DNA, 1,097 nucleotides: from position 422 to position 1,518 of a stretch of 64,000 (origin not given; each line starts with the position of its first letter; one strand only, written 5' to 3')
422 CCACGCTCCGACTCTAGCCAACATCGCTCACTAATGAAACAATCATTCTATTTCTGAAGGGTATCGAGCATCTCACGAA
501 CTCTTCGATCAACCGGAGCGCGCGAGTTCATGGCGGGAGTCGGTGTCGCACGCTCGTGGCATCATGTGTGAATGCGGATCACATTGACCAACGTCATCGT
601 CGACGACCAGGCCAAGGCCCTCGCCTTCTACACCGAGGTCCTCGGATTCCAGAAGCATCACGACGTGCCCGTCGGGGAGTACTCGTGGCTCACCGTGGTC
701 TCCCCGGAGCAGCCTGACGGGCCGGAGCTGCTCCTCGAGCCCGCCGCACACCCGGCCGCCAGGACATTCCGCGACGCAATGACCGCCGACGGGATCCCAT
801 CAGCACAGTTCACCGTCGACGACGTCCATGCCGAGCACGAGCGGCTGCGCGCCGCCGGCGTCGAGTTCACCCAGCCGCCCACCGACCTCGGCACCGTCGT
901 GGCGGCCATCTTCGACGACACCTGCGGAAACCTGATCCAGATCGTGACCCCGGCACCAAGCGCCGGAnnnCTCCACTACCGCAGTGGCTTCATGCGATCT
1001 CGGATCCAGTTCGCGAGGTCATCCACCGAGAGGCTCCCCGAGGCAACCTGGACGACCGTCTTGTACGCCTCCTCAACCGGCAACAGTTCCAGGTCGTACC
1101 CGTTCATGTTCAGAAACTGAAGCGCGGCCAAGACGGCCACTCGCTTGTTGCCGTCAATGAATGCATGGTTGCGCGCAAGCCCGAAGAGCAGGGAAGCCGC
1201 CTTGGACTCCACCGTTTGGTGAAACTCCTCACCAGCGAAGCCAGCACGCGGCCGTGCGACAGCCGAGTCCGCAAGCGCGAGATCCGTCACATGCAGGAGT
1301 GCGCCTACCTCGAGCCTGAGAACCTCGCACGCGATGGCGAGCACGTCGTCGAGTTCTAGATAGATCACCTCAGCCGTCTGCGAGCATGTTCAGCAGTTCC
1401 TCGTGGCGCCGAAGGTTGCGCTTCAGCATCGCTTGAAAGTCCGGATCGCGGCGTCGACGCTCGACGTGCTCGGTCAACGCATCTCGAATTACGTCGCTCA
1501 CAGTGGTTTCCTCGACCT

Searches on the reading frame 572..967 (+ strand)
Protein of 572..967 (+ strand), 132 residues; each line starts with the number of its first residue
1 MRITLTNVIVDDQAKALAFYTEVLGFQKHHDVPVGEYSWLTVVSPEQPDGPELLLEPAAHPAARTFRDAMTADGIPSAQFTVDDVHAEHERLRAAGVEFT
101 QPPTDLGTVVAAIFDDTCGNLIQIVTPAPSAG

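Call 84: search_protein_families(library=pfam, proteins=[window:572-967:+], max_evalue=0.001)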
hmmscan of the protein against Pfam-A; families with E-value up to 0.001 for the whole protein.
window:572-967:+ (132 aa): 4 families
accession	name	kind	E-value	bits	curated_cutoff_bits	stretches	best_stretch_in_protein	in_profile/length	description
PF00903.31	Glyoxalase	-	1.2e-21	77.7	20.6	1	4-124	3-121/121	Glyoxalase/Bleomycin resistance protein/Dioxygenase superfamily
PF22677.2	Ble-like_N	-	3.6e-05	23.9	24.5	1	2-28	1-27/41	Bleomycin resistance protein-like N-terminal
PF13669.12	Glyoxalase_4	-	5.5e-05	23.9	27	1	8-102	5-96/109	Glyoxalase/Bleomycin resistance protein/Dioxygenase superfamily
PF18029.7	Glyoxalase_6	-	8.5e-05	23.6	23.6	1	10-124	4-105/106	Glyoxalase-like domain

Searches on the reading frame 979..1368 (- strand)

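Call 84: search_protein_families(library=pfam, proteins=[window:979-1368:-], max_evalue=0.001)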
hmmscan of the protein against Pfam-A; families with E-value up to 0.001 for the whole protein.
window:979-1368:- (130 aa): 1 family
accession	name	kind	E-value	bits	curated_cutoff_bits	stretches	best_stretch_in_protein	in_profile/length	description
PF02661.23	Fic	-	6.7e-12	46.5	24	1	3-86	1-93/93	Fic/DOC family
